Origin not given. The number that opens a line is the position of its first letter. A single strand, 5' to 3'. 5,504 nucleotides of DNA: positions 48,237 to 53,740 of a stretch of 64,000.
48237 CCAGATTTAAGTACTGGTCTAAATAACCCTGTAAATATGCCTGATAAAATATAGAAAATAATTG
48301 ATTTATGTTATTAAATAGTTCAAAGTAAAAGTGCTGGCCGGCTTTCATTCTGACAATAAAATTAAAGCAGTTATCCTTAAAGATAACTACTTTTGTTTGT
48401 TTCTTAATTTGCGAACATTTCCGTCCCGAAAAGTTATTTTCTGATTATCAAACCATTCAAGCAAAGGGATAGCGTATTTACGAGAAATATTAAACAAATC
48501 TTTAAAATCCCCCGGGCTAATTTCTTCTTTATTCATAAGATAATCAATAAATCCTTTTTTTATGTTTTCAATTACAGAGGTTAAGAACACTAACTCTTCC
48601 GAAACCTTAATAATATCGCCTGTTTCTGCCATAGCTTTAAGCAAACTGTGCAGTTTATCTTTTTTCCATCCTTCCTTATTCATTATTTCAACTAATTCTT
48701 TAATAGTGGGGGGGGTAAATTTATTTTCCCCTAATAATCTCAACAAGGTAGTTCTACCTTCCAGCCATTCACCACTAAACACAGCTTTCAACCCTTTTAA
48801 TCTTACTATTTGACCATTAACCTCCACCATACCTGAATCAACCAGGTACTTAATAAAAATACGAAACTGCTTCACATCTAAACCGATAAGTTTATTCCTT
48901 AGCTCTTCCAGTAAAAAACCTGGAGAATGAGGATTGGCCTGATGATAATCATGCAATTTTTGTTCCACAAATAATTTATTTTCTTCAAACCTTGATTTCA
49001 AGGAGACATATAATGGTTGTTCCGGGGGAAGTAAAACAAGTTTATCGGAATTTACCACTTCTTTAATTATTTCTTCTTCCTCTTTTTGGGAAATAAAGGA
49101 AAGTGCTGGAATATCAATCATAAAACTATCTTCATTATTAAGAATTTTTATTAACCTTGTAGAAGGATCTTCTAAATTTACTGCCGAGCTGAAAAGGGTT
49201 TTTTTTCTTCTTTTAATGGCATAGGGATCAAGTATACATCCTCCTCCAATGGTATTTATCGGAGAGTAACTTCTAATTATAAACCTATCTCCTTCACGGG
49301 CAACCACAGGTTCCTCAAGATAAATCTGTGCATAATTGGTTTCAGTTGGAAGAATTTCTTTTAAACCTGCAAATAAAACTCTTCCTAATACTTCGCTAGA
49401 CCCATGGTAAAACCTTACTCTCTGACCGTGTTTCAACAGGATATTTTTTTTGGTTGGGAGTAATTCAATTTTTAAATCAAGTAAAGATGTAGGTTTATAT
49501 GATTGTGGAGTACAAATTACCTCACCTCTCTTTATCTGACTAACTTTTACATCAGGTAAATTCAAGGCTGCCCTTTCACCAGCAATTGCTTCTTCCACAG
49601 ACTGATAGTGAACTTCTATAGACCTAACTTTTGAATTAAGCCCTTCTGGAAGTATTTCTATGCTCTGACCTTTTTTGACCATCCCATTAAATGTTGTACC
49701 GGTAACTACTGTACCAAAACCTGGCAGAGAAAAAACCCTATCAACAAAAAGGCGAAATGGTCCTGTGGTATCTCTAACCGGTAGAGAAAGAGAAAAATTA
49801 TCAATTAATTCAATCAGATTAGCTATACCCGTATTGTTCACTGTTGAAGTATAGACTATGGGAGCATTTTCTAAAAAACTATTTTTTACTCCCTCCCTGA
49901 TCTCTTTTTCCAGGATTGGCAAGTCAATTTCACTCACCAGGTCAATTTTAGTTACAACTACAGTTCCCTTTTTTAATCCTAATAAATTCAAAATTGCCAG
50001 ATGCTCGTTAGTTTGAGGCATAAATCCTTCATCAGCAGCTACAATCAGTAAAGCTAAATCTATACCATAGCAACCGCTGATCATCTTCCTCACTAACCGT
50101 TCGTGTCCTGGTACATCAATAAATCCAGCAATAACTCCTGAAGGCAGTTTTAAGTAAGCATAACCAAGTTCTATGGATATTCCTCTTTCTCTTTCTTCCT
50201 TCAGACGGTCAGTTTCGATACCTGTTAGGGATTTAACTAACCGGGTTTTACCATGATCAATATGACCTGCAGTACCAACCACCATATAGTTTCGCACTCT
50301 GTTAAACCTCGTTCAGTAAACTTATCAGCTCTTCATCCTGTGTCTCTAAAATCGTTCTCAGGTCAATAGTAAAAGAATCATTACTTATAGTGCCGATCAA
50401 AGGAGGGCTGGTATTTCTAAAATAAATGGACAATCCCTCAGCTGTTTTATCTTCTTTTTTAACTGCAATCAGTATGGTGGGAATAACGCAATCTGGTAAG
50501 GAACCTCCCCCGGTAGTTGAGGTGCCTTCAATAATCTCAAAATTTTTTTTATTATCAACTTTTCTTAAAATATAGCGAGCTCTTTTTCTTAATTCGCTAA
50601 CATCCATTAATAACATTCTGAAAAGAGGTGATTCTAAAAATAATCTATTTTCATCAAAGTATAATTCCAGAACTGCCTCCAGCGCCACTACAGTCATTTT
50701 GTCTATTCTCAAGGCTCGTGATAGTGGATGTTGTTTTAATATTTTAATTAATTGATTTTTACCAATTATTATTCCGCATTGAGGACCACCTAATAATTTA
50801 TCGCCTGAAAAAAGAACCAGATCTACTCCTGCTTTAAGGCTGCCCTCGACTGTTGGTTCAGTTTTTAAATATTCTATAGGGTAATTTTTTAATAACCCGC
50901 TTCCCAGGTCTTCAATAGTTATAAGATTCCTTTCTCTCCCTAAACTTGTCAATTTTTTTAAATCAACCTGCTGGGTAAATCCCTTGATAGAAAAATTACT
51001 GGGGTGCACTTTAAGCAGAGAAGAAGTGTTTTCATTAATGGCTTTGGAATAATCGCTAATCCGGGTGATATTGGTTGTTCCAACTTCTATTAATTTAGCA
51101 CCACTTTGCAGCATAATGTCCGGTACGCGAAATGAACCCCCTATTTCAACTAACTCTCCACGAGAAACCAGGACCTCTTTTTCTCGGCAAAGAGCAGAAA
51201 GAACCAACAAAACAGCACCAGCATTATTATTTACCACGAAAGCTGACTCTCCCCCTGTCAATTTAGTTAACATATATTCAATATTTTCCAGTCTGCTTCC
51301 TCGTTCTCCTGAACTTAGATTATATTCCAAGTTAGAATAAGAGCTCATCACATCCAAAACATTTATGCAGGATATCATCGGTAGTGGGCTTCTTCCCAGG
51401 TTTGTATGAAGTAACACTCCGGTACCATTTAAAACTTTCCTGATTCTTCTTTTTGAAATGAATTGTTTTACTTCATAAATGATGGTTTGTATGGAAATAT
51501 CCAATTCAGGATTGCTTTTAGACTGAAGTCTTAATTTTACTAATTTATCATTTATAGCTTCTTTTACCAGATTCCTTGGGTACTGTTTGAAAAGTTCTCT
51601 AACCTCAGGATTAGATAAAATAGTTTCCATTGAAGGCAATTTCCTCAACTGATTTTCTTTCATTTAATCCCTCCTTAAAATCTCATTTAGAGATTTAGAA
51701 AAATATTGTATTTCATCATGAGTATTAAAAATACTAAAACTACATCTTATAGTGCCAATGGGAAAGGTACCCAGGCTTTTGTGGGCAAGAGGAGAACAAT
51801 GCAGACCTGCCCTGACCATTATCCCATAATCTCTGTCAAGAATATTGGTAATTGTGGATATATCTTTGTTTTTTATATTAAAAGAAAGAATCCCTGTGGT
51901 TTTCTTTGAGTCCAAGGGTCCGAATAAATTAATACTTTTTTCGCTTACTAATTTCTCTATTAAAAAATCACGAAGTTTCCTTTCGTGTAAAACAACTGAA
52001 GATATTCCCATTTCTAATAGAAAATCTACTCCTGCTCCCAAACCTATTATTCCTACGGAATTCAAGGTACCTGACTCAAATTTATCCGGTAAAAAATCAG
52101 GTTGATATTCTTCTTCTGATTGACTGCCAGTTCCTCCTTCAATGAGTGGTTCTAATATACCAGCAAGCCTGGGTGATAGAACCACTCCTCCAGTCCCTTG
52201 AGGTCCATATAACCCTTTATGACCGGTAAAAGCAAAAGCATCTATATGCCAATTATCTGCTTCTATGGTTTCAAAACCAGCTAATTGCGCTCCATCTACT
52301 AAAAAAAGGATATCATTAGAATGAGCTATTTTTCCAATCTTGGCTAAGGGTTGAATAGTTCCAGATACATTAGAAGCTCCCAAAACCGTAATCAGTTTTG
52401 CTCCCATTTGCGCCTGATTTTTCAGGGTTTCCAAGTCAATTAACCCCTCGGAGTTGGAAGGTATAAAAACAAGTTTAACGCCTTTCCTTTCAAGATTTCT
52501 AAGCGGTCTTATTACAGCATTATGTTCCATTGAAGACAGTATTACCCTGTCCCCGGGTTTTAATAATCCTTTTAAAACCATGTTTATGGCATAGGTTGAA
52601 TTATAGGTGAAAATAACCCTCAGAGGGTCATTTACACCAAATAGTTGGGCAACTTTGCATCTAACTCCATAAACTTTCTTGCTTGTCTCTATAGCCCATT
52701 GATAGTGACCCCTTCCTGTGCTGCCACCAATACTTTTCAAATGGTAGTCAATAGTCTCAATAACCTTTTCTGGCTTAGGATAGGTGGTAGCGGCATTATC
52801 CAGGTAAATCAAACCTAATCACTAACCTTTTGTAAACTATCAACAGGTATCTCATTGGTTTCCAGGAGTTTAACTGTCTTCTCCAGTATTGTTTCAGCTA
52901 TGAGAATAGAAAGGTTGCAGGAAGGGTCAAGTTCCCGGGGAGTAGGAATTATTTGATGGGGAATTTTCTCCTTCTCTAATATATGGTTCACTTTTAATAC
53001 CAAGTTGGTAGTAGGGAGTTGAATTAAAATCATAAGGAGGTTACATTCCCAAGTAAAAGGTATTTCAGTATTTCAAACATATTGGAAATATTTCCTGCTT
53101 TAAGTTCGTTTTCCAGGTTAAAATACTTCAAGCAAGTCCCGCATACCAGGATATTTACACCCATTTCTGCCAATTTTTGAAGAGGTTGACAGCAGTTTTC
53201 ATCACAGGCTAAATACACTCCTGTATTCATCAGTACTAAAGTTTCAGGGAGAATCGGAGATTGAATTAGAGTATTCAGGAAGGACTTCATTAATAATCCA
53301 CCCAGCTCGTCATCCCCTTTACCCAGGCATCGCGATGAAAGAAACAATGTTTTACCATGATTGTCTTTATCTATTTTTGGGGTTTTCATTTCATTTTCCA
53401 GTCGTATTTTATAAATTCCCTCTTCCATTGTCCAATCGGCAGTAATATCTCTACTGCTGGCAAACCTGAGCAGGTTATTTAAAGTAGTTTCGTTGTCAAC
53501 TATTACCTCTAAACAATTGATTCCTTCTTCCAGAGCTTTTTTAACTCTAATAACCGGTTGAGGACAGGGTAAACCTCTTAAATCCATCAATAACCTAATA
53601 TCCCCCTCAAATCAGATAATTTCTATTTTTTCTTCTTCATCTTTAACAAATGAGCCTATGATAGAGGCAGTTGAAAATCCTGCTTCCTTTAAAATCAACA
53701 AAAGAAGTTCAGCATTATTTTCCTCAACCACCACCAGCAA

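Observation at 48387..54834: Complete selenocysteine-decoding and selenium-delivery locus with divergent selC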

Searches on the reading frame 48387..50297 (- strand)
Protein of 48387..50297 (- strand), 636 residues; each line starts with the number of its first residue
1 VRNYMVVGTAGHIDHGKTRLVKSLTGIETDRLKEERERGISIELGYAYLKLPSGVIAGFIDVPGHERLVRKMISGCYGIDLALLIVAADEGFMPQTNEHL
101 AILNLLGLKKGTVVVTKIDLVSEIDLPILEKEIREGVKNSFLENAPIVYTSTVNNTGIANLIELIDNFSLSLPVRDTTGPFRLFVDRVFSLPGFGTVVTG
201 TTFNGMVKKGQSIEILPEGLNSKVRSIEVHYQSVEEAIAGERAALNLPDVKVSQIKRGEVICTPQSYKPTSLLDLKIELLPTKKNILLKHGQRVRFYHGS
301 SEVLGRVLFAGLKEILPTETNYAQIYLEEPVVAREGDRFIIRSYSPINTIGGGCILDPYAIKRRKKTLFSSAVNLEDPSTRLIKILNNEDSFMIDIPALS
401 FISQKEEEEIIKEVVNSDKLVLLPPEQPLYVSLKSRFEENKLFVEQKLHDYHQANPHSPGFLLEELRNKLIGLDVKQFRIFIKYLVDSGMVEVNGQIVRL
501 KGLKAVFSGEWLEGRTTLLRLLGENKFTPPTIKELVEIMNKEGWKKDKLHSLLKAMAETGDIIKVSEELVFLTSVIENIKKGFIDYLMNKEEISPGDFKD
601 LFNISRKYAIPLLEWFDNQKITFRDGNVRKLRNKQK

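Call 6: search_protein_families(library=pfam, proteins=[window:48387-50297:-])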
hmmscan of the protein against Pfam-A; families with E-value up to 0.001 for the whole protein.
window:48387-50297:- (636 aa): 5 families
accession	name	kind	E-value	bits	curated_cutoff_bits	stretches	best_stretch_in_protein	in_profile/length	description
PF00009.33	GTP_EFTU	-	6.5e-31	107.8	26.5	1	4-167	3-184/188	Elongation factor Tu GTP binding domain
PF09107.17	SelB-wing_3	-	7.2e-18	64.3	23.2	1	586-631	2-47/47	Elongation factor SelB, winged helix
PF03144.31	GTP_EFTU_D2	-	1.5e-14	54.6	30.3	1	195-262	1-73/73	Elongation factor Tu domain 2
PF25461.1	Beta-barrel_SelB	-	3.5e-14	53.3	27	1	284-360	10-78/80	Selenocysteine-specific elongation factor, beta-barrel domain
PF09106.17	SelB-wing_2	-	1.6e-10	41.3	22.3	1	447-500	3-57/57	Elongation factor SelB, winged helix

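Call 7: search_protein_families(library=ncbifam, proteins=[window:48387-50297:-])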
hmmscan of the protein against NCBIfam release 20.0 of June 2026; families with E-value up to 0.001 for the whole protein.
window:48387-50297:- (636 aa): 30 families (the best 25 are shown)
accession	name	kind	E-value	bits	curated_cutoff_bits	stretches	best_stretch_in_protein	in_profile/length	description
TIGR00475.1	selB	equivalog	4.3e-110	369.1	242.25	1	5-632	1-580/581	selenocysteine-specific translation elongation factor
NF009373.0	PRK12736.1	subfamily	1e-47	162.8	452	1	3-355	11-389/394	elongation factor Tu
NF000766.0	PRK00049.1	subfamily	2.4e-47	161.6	449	1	3-355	11-391/396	elongation factor Tu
NF003077.0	PRK04000.1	equivalog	1.8e-46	159.1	315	2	58-341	88-394/412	translation initiation factor IF-2 subunit gamma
NF009372.0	PRK12735.1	subfamily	2.2e-46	158.4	479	1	3-355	11-391/396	elongation factor Tu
TIGR03680.1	eif2g_arch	equivalog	1.1e-45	156.6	514.5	2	58-240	84-272/407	translation initiation factor IF-2 subunit gamma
TIGR00485.1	EF-Tu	equivalog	3.9e-45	154.3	522.4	1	3-355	11-389/394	elongation factor Tu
NF008969.0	PRK12317.1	subfamily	7.7e-42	143.3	502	1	30-278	61-323/426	elongation factor 1-alpha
TIGR00483.1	EF-1_alpha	equivalog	1e-35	123.1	540.1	1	30-278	61-324/427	translation elongation factor EF-1 subunit alpha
TIGR02034.1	CysN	subfamily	1.9e-28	99.7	336.1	1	29-307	55-340/406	sulfate adenylyltransferase, large subunit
NF003478.0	PRK05124.1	equivalog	3e-27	95.3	590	1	29-284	82-345/475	sulfate adenylyltransferase subunit CysN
NF004035.0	PRK05506.1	subfamily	1.9e-25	89.2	715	2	29-121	79-170/632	bifunctional sulfate adenylyltransferase subunit 1/adenylylsulfate kinase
TIGR00487.1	IF-2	equivalog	1e-15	57.5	424.4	1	6-165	89-245/587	translation initiation factor IF-2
TIGR01393.1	lepA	equivalog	8.3e-11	40.9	533.9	1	2-262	4-274/595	translation elongation factor 4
NF009381.0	PRK12740.1-5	subfamily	3.2e-10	39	583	1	29-119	49-137/692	elongation factor G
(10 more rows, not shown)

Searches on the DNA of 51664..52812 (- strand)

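Call 28: search_rna_families(sources=[L082, L083, L084, L085], threshold=gathering)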
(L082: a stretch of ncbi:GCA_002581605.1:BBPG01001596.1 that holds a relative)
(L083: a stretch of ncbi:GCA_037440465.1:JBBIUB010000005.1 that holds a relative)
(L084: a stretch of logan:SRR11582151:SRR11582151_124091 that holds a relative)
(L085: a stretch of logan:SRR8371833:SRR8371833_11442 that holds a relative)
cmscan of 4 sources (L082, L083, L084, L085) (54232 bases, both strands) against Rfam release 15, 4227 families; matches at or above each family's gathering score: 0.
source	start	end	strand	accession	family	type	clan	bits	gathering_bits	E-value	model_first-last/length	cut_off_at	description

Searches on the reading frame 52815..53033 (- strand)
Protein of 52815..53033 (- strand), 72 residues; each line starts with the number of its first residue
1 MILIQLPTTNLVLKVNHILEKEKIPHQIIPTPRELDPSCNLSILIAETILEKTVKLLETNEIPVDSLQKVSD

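Call 6: search_protein_families(library=pfam, proteins=[window:52815-53033:-])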
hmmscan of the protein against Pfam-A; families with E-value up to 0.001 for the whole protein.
window:52815-53033:- (72 aa): 1 family
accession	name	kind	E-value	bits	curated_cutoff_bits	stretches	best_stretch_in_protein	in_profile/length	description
PF11823.13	Se_S_carrier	-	2e-14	53.2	25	1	3-66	3-66/69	Putative Se/S carrier protein-like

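Call 7: search_protein_families(library=ncbifam, proteins=[window:52815-53033:-])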
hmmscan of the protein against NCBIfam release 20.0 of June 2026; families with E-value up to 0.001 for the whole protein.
window:52815-53033:- (72 aa): 0 families

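Call 39: search_solved_structures(query=window:52815-53033:-, max_evalue=1)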
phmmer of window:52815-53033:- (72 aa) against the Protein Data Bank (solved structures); distinct sequences matched with E-value up to 1: 1.
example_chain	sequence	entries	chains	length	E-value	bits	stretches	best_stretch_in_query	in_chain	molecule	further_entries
8hku_L7A1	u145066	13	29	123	0.24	15.1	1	11-50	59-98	50S ribosomal protein L7Ae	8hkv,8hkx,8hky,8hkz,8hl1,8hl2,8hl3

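Call 41: find_homologous_proteins(query=window:52815-53033:-, max_evalue=0.001)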
Query window:52815-53033:- (72 aa): 7 proteins with E <= 0.001 among 7 candidates.
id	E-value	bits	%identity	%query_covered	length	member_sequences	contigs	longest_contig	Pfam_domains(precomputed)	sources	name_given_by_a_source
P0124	3.2e-36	139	100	100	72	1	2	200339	PF11823.14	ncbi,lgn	-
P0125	1.1e-35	138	97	100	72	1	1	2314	PF11823.14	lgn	-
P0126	1.6e-35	137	99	100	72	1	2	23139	PF11823.14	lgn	-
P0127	2.5e-30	121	83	100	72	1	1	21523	PF11823.14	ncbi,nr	ncbi:MAG: hypothetical protein DDT23_00229 [candidate division WS2 bacterium]|nr:hypothetical protei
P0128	3.3e-30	120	83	100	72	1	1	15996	PF11823.14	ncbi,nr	ncbi:MAG: hypothetical protein DDT22_00169 [candidate division WS2 bacterium]|nr:hypothetical protei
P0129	6.6e-29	116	81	100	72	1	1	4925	PF11823.14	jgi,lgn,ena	-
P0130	8.8e-28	113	78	100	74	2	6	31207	PF11823.14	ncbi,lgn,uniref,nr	ncbi:MAG: hypothetical protein DDT40_00023 [candidate division WS2 bacterium]|uniref:Putative Se/S c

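Call 50: predict_structure(alignment_id=A2)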
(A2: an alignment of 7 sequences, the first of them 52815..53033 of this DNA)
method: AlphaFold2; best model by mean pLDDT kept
length: 72 residues; sequences in the alignment: 7
mean_pLDDT: 83.6   pTM: 0.69
mean pLDDT of the five models: 83.6, 48.8, 43.2, 41.8, 40.2
residues with pLDDT >= 90: 15; 70-90: 51; 50-70: 6; < 50: 0
segments of 3 or more residues with pLDDT < 50: none
pLDDT, mean of each block of 10 residues (from residue 1): 83 90 91 73 88 89 76 61
secondary structure, 60 per line:
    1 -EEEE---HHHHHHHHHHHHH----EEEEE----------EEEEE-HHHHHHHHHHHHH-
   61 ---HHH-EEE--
elements in order: E2-5 H9-21 E26-30 E41-45 H47-59 E68-70

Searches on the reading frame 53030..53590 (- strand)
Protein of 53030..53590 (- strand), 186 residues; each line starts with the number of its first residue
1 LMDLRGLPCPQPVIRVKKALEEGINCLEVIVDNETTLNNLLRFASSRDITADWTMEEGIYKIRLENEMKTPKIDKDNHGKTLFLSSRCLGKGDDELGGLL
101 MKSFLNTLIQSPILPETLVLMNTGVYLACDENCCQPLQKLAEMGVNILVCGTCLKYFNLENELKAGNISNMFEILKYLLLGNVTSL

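Call 6: search_protein_families(library=pfam, proteins=[window:53030-53590:-])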
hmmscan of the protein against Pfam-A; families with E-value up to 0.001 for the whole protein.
window:53030-53590:- (186 aa): 2 families
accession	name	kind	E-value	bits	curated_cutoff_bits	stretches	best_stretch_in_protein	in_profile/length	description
PF01206.22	TusA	-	1.7e-12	47.4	28.6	1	3-65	4-69/70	Sulfurtransferase TusA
PF02635.20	DsrE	-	0.00049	20.7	22.7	1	132-164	59-93/116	DsrE/DsrF-like family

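Call 7: search_protein_families(library=ncbifam, proteins=[window:53030-53590:-])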
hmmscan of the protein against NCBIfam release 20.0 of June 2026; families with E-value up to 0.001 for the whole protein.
window:53030-53590:- (186 aa): 1 family
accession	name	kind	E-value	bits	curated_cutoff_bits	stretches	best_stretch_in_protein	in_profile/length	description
TIGR03527.1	selenium_YedF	equivalog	4.2e-53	180.1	110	1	3-179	2-186/194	sulfurtransferase-like selenium metabolism protein YedF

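Call 38: search_solved_structures(query=window:53030-53590:-, max_evalue=0.01)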
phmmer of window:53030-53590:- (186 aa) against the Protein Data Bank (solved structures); distinct sequences matched with E-value up to 0.01: 3.
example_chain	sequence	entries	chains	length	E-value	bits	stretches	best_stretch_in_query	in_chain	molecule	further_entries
3hz7_A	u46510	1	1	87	0.00068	22.7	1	2-62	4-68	UPF0033 domain-containing protein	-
5b83_A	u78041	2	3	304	0.0027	20.7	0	3-49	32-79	tetra ubiquitin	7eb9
7yui_A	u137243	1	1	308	0.0029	20.6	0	3-49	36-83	Polyubiquitin-C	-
